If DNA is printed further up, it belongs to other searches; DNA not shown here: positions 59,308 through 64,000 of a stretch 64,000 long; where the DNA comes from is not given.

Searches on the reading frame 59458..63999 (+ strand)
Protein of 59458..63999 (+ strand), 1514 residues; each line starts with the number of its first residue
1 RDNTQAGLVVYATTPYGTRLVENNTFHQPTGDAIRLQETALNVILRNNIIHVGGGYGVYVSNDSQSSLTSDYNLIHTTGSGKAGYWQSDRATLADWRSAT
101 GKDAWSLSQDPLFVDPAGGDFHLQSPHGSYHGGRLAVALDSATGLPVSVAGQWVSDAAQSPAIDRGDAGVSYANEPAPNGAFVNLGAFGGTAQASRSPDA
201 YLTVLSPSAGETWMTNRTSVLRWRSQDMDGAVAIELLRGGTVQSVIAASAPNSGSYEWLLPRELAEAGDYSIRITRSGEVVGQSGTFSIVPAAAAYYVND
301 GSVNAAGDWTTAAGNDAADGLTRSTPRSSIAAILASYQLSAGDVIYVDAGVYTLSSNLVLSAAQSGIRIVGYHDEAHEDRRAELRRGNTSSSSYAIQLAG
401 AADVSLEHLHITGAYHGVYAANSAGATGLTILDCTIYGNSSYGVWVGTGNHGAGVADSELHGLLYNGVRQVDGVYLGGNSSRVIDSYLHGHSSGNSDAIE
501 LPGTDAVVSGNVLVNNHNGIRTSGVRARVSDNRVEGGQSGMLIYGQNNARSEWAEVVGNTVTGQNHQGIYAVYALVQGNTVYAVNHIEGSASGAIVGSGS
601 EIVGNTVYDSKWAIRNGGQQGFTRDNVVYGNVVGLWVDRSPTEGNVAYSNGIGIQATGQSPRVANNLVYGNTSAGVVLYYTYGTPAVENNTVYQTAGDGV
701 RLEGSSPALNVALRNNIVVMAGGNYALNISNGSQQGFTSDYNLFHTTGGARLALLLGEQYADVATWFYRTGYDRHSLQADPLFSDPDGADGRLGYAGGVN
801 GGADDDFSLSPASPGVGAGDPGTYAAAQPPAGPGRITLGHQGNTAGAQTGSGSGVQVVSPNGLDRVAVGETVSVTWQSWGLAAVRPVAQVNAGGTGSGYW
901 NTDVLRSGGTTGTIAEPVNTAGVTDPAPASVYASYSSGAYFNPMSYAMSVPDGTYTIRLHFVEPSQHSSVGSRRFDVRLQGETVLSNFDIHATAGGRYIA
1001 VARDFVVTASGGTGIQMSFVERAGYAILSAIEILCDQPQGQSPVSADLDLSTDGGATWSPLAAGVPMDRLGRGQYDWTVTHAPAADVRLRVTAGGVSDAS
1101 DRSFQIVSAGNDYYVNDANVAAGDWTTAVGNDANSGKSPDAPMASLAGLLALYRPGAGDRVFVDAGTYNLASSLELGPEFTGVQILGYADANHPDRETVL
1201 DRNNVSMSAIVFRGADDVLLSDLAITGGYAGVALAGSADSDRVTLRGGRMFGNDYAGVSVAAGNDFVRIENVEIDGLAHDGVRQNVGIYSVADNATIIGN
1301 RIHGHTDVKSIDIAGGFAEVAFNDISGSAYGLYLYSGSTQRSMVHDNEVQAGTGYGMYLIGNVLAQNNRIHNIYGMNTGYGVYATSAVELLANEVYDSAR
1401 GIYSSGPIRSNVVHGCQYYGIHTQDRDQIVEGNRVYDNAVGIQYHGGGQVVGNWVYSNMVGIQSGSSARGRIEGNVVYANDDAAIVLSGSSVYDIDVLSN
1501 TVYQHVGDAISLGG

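Call 63: search_protein_families(library=pfam, proteins=[window:59458-63999:+], max_evalue=0.001)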
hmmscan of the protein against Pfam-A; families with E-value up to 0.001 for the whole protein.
window:59458-63999:+ (1514 aa): 6 families
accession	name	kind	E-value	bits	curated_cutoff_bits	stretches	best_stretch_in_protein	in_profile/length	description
PF13229.12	Beta_helix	-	1.3e-42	145.6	25.9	7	1319-1453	12-156/158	Right handed beta helix region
PF05048.19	NosD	-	1.2e-34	120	23.6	3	598-732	25-161/212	Periplasmic copper-binding protein (NosD)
PF11721.14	Malectin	-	2.6e-13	50.7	23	1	921-1010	47-131/163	Malectin domain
PF10342.15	Kre9_KNH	-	8.5e-10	39.7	24.6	1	206-289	1-94/94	Kre9/KNH-like N-terminal Ig-like domain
PF17161.10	DUF5123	-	1.6e-09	39.3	35.1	1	21-125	3-100/113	Domain of unknown function (DUF5123)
PF12819.13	Malectin_like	-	3.8e-05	23.5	24.5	1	929-1033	220-328/331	Malectin-like domain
